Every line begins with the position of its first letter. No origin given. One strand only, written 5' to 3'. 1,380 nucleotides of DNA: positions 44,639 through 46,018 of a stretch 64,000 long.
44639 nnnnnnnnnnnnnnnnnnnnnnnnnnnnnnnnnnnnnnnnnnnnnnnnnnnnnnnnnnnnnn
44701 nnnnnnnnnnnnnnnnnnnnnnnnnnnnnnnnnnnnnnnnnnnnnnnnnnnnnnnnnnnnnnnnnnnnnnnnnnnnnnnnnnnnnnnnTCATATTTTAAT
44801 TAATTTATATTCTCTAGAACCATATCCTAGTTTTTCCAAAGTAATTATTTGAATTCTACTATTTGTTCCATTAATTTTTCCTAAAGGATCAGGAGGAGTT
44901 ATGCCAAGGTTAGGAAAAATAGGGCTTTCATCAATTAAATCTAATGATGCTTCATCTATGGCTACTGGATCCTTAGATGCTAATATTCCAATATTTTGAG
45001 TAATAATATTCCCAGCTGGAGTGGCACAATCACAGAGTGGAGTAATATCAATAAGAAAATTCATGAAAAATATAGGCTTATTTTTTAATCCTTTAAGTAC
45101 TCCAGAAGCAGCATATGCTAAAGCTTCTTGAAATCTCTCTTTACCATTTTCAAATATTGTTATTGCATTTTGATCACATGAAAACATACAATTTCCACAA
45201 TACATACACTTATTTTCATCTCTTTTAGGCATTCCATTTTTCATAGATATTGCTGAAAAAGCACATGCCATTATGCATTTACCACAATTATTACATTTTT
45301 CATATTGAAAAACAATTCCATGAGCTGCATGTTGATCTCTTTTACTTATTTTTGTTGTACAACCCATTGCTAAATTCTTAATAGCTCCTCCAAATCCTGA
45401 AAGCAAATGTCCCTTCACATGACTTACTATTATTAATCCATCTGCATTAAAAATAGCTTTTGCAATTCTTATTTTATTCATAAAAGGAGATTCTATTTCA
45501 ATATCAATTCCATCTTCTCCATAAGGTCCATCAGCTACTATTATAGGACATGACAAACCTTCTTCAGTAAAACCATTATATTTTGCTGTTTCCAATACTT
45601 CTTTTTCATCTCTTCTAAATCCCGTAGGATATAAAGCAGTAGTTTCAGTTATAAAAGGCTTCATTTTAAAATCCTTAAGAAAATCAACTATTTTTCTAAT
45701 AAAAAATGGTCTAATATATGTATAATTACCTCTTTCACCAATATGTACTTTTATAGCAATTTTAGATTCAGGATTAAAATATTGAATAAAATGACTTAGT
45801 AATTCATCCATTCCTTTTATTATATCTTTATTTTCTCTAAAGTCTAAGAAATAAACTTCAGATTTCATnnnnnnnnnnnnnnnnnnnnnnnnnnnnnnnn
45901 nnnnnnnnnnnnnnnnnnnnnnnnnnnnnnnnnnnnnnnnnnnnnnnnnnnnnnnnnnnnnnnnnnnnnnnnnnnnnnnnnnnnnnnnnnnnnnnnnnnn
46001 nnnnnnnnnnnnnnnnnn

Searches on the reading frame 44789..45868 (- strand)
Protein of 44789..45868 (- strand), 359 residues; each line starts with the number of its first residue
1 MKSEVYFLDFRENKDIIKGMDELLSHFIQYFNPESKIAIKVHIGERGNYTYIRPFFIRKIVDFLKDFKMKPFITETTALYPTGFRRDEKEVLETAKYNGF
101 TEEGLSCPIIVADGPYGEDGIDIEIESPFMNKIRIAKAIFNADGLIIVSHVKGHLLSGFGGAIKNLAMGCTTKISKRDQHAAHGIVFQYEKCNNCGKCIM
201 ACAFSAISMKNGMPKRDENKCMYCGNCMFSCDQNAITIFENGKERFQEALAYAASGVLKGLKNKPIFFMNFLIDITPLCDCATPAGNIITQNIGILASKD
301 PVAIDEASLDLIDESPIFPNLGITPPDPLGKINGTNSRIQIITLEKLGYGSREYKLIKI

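Call 11: find_encoding_contigs(protein=window:44789-45868:-, flank=3000, max_places=6)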
Protein window:44789-45868:- (359 aa): 23 contigs read that carry it; 6 places shown.
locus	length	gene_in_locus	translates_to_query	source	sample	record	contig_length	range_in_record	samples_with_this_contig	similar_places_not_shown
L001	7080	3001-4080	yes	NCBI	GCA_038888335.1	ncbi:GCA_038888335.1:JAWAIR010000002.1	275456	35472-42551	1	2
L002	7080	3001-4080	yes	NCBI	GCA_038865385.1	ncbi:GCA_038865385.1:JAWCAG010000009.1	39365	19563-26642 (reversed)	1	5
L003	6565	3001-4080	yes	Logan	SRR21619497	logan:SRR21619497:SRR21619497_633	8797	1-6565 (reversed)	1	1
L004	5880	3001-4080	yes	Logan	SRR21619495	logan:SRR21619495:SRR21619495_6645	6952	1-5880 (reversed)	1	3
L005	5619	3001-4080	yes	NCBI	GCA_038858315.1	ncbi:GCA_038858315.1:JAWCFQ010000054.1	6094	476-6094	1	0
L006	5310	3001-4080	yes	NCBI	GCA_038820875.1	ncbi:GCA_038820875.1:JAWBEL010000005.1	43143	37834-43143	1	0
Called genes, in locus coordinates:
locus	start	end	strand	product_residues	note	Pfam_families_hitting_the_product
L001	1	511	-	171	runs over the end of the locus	PF00994:MoCF_biosynth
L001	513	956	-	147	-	PF01967:MoaC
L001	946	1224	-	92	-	PF01022:HTH_5, PF01047:MarR (weak), PF12802:MarR_2 (weak), PF13412:HTH_24, PF09339:HTH_IclR (faint)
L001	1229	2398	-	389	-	PF13401:AAA_22, PF22703:Cdc6_lid, PF09079:WHD_Cdc6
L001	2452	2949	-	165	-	PF02926:THUMP (weak)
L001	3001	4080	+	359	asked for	PF04015:DUF362, PF12838:Fer4_7 (faint), PF12797:Fer4_2 (faint), PF12837:Fer4_6 (weak), PF13187:Fer4_9 (weak), PF00037:Fer4 (weak)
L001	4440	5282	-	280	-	-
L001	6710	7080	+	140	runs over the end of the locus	-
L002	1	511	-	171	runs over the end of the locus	PF00994:MoCF_biosynth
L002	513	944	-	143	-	PF01967:MoaC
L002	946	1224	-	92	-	PF01022:HTH_5, PF01047:MarR (weak), PF12802:MarR_2 (weak), PF13412:HTH_24, PF09339:HTH_IclR (faint)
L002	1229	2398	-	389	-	PF13401:AAA_22, PF22703:Cdc6_lid, PF09079:WHD_Cdc6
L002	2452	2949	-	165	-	PF02926:THUMP (weak)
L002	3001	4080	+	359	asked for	PF04015:DUF362, PF12838:Fer4_7 (faint), PF12797:Fer4_2 (faint), PF12837:Fer4_6 (weak), PF13187:Fer4_9 (weak), PF00037:Fer4 (weak)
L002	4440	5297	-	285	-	-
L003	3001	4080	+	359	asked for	PF04015:DUF362, PF12838:Fer4_7 (faint), PF12797:Fer4_2 (faint), PF12837:Fer4_6 (weak), PF13187:Fer4_9 (weak), PF00037:Fer4 (weak)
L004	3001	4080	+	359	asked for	PF04015:DUF362, PF12838:Fer4_7 (faint), PF12797:Fer4_2 (faint), PF12837:Fer4_6 (weak), PF13187:Fer4_9 (weak), PF00037:Fer4 (weak)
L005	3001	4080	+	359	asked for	PF04015:DUF362, PF12838:Fer4_7 (faint), PF12797:Fer4_2 (faint), PF12837:Fer4_6 (weak), PF13187:Fer4_9 (weak), PF00037:Fer4 (weak)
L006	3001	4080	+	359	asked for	PF04015:DUF362, PF12838:Fer4_7 (faint), PF12797:Fer4_2 (faint), PF12837:Fer4_6 (weak), PF13187:Fer4_9 (weak), PF00037:Fer4 (weak)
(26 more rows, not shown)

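Call 12: find_homologous_proteins(query=window:44792-45868:-)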
Query window:44792-45868:- (359 aa): 2570 proteins with E <= 0.001 among 3944 candidates; the best 120 are listed.
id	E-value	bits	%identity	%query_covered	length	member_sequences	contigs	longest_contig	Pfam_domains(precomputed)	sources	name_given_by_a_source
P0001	8.1e-230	780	100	94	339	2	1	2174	PF04015.18,PF12797.13,PF12837.13,PF00037.33,PF12838.13,PF13187.12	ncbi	ncbi:MAG: DUF362 domain-containing protein, partial [Candidatus Methanomethyliaceae archaeon]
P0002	6.4e-204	695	83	100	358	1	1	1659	PF04015.18,PF12837.13,PF00037.33,PF12838.13,PF13237.12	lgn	-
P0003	7.5e-197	672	79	100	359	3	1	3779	PF04015.18,PF00037.33,PF12838.13,PF13237.12,PF13187.12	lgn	-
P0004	2.3e-160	552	69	100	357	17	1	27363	PF14697.12,PF04015.18,PF12837.13,PF00037.33,PF12838.13,PF13237.12,PF13187.12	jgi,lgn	jgi:uncharacterized Fe-S center protein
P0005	2.0e-156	539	62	100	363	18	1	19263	PF14697.12,PF04015.18,PF12797.13,PF12837.13,PF00037.33,PF12838.13,PF13237.12,PF13187.12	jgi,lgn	jgi:uncharacterized Fe-S center protein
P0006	1.6e-155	536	63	100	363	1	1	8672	PF14697.12,PF04015.18,PF12797.13,PF12837.13,PF00037.33,PF12838.13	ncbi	ncbi:MAG: DUF362 domain-containing protein [Candidatus Methanomethylicaceae archaeon]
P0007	3.7e-155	535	61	100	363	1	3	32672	PF14697.12,PF04015.18,PF12797.13,PF12837.13,PF00037.33,PF12838.13,PF13237.12,PF13187.12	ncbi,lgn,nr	ncbi:MAG: DUF362 domain-containing protein [Candidatus Methanomethyliales bacterium]|nr:DUF362 domai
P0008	1.5e-154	533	62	100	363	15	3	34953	PF14697.12,PF04015.18,PF12797.13,PF12837.13,PF00037.33,PF12838.13,PF13237.12,PF13187.12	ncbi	ncbi:MAG: DUF362 domain-containing protein [Candidatus Methanomethyliaceae archaeon]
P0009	2.1e-153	529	63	100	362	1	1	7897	PF04015.18,PF12797.13,PF00037.33,PF12838.13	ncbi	ncbi:MAG: DUF362 domain-containing protein [Candidatus Methanomethylicaceae archaeon]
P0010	5.4e-153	527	63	100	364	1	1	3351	PF14697.12,PF04015.18,PF00037.33,PF12838.13,PF13187.12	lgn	-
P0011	3.1e-151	522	60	100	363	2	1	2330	PF04015.18,PF00037.33,PF12838.13,PF13187.12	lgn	-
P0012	5.9e-151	521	60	100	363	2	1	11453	PF14697.12,PF04015.18,PF12797.13,PF12837.13,PF00037.33,PF12838.13,PF13237.12,PF13187.12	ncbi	-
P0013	2.3e-149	516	60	100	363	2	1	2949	PF14697.12,PF04015.18,PF12797.13,PF12837.13,PF00037.33,PF12838.13,PF13237.12,PF13187.12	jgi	-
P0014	1.4e-137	477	56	100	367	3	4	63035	PF04015.18,PF12797.13,PF12837.13,PF00037.33,PF12838.13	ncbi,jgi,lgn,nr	ncbi:MAG: DUF362 domain-containing protein [Candidatus Verstraetearchaeota archaeon]|nr:DUF362 domai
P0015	1.4e-137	477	57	100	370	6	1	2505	PF04015.18,PF12797.13,PF12837.13,PF00037.33,PF12838.13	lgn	-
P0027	1.2e-126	441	54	99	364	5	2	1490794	PF14697.12,PF04015.18,PF00037.33,PF12838.13,PF13187.12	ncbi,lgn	ncbi:MAG: DUF362 domain-containing protein [Candidatus Methanosuratincola petrocarbonis]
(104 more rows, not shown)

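Call 14: find_encoding_contigs(protein=P0004, flank=4000, max_places=3)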
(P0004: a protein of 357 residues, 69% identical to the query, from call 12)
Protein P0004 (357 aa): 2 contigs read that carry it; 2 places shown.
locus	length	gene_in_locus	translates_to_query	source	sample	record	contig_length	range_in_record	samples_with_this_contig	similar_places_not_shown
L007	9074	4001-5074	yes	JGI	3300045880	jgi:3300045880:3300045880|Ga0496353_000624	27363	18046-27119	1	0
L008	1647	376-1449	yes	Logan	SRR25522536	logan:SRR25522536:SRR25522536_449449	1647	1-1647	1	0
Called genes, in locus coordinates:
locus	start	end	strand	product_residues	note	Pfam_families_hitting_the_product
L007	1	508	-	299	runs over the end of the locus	PF13353:Fer4_12 (weak), PF04055:Radical_SAM, PF06463:Mob_synth_C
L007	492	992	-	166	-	PF03205:MobB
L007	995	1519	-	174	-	PF00994:MoCF_biosynth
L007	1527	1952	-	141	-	PF01967:MoaC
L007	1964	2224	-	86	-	PF01022:HTH_5, PF09339:HTH_IclR (weak), PF13412:HTH_24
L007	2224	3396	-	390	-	PF13401:AAA_22, PF17856:TIP49_C (faint), PF22703:Cdc6_lid, PF09079:WHD_Cdc6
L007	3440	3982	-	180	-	-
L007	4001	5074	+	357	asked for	PF04015:DUF362, PF12838:Fer4_7 (faint), PF14697:Fer4_21 (faint), PF00037:Fer4 (faint), PF12837:Fer4_6 (faint), PF13237:Fer4_10 (weak), PF13187:Fer4_9 (weak)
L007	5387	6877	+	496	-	PF00437:T2SSE, PF27713:UCP018868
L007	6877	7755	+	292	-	PF00482:T2SSF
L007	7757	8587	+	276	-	PF00482:T2SSF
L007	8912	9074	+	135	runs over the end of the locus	?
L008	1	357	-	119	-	?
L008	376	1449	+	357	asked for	PF04015:DUF362, PF12838:Fer4_7 (faint), PF14697:Fer4_21 (faint), PF00037:Fer4 (faint), PF12837:Fer4_6 (faint), PF13237:Fer4_10 (weak), PF13187:Fer4_9 (weak)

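Call 15: find_encoding_contigs(protein=P0003, flank=4000, max_places=2)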
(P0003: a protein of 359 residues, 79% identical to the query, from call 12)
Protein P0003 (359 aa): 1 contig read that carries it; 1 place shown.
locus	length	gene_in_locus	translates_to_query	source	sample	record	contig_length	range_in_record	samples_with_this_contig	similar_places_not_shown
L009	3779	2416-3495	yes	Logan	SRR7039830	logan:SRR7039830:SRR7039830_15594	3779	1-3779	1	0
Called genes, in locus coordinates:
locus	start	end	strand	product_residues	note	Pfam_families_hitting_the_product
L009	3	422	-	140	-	?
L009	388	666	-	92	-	PF01022:HTH_5, PF01047:MarR (weak), PF12840:HTH_20 (weak), PF13412:HTH_24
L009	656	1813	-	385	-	PF13401:AAA_22, PF22606:Cdc6-ORC-like_ATPase_lid (faint), PF22703:Cdc6_lid, PF09079:WHD_Cdc6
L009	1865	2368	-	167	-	PF02926:THUMP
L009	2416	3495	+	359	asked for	PF04015:DUF362, PF00037:Fer4 (faint), PF12838:Fer4_7 (faint), PF13187:Fer4_9 (faint), PF13237:Fer4_10 (weak)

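Call 20: find_encoding_contigs(protein=P0005, flank=4000, max_places=2)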
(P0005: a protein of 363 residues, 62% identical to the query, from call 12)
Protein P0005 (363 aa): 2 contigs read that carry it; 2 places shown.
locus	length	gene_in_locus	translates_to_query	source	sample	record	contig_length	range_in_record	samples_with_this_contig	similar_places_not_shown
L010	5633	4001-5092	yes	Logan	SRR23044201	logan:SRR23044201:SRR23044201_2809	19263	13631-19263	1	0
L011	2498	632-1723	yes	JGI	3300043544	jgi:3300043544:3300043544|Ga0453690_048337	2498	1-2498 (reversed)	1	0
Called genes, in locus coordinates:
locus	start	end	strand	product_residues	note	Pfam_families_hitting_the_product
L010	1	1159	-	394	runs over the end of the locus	PF13401:AAA_22, PF22703:Cdc6_lid, PF09079:WHD_Cdc6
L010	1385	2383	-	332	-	PF00586:AIRS, PF02769:AIRS_C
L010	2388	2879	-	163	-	PF02926:THUMP (weak)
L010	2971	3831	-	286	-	PF01544:CorA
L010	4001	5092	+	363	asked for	PF04015:DUF362, PF13237:Fer4_10 (faint), PF14697:Fer4_21 (faint), PF00037:Fer4, PF12797:Fer4_2 (weak), PF12837:Fer4_6 (weak), PF12838:Fer4_7 (weak), PF13187:Fer4_9 (weak)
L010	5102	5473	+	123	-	PF13298:LigD_N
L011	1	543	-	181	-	?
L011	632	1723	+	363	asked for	PF04015:DUF362, PF13237:Fer4_10 (faint), PF14697:Fer4_21 (faint), PF00037:Fer4, PF12797:Fer4_2 (weak), PF12837:Fer4_6 (weak), PF12838:Fer4_7 (weak), PF13187:Fer4_9 (weak)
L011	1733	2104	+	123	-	PF13298:LigD_N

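Call 21: find_encoding_contigs(protein=P0014, flank=4000, max_places=2)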
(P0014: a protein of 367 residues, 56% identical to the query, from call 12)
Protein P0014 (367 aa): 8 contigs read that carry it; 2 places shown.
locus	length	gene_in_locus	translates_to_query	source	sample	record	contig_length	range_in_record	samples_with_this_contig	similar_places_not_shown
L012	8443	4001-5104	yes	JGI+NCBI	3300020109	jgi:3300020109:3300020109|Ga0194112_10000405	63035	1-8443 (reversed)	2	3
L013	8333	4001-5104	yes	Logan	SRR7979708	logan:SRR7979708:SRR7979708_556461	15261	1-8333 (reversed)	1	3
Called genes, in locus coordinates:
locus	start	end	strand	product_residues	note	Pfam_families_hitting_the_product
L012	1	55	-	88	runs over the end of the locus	PF01022:HTH_5, PF01047:MarR (weak), PF01978:TrmB (weak), PF12840:HTH_20 (weak), PF13463:HTH_27 (weak), PF09339:HTH_IclR (weak), PF12802:MarR_2 (weak), PF13412:HTH_24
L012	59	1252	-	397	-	PF13401:AAA_22, PF22703:Cdc6_lid, PF09079:WHD_Cdc6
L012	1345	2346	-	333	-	PF00586:AIRS, PF02769:AIRS_C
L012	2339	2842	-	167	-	PF02926:THUMP (weak)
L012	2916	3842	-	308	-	PF01544:CorA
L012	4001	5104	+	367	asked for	PF04015:DUF362, PF00037:Fer4 (weak), PF12797:Fer4_2 (faint), PF12837:Fer4_6 (weak), PF12838:Fer4_7 (weak)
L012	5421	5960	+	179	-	PF01558:POR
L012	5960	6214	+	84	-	PF12797:Fer4_2 (faint), PF12837:Fer4_6 (faint), PF13237:Fer4_10 (weak), PF14697:Fer4_21, PF25160:LdpA_Fe-S-bd (weak), PF12838:Fer4_7 (weak), PF13187:Fer4_9, PF00037:Fer4 (weak), +1 more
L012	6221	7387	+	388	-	PF01855:POR_N, PF02780:Transketolase_C (weak), PF17147:PFOR_II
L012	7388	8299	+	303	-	PF02775:TPP_enzyme_C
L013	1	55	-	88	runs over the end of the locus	PF01022:HTH_5, PF01047:MarR (weak), PF01978:TrmB (weak), PF12840:HTH_20 (weak), PF13463:HTH_27 (weak), PF09339:HTH_IclR (weak), PF12802:MarR_2 (weak), PF13412:HTH_24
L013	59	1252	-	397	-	PF13401:AAA_22, PF22703:Cdc6_lid, PF09079:WHD_Cdc6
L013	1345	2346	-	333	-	PF00586:AIRS, PF02769:AIRS_C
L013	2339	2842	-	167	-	PF02926:THUMP (weak)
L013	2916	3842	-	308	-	PF01544:CorA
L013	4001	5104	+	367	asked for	PF04015:DUF362, PF00037:Fer4 (weak), PF12797:Fer4_2 (faint), PF12837:Fer4_6 (weak), PF12838:Fer4_7 (weak)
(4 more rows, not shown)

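Call 22: find_encoding_contigs(protein=P0027, flank=4000, max_places=2)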
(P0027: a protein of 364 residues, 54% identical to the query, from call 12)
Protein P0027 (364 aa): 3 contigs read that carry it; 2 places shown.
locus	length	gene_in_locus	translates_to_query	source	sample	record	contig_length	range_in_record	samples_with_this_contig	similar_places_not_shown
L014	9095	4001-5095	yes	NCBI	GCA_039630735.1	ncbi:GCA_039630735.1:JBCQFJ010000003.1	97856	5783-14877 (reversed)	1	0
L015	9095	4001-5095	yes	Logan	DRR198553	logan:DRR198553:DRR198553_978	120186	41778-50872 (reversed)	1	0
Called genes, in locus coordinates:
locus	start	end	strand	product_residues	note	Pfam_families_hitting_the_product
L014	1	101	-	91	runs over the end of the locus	PF01022:HTH_5, PF25212:HVO_A0114 (weak), PF13412:HTH_24 (weak)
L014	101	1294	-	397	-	PF13401:AAA_22, PF22703:Cdc6_lid, PF09079:WHD_Cdc6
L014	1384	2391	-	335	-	PF00586:AIRS, PF02769:AIRS_C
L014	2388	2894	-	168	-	PF02926:THUMP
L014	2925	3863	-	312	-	PF01544:CorA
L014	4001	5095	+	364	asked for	PF04015:DUF362, PF12838:Fer4_7 (faint), PF14697:Fer4_21 (faint), PF00037:Fer4 (weak), PF13187:Fer4_9 (weak)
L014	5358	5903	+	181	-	PF01558:POR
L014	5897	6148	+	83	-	PF12838:Fer4_7 (faint), PF12797:Fer4_2 (faint), PF13237:Fer4_10, PF00037:Fer4 (faint), PF12837:Fer4_6 (faint), PF14697:Fer4_21, PF13187:Fer4_9, PF13484:Fer4_16 (faint)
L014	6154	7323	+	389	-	PF01855:POR_N, PF02780:Transketolase_C, PF17147:PFOR_II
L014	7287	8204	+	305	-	PF02775:TPP_enzyme_C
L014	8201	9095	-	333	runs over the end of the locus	PF02073:Peptidase_M29, PF26233:NicX (weak)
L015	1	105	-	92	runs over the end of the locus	PF12840:HTH_20 (faint), PF25212:HVO_A0114 (weak), PF01022:HTH_5, PF12802:MarR_2 (weak), PF13412:HTH_24 (weak)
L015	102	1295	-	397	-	PF13401:AAA_22, PF22703:Cdc6_lid, PF09079:WHD_Cdc6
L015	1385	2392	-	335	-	PF00586:AIRS, PF02769:AIRS_C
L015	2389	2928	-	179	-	PF02926:THUMP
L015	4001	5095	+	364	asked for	PF04015:DUF362, PF12838:Fer4_7 (faint), PF14697:Fer4_21 (faint), PF00037:Fer4 (weak), PF13187:Fer4_9 (weak)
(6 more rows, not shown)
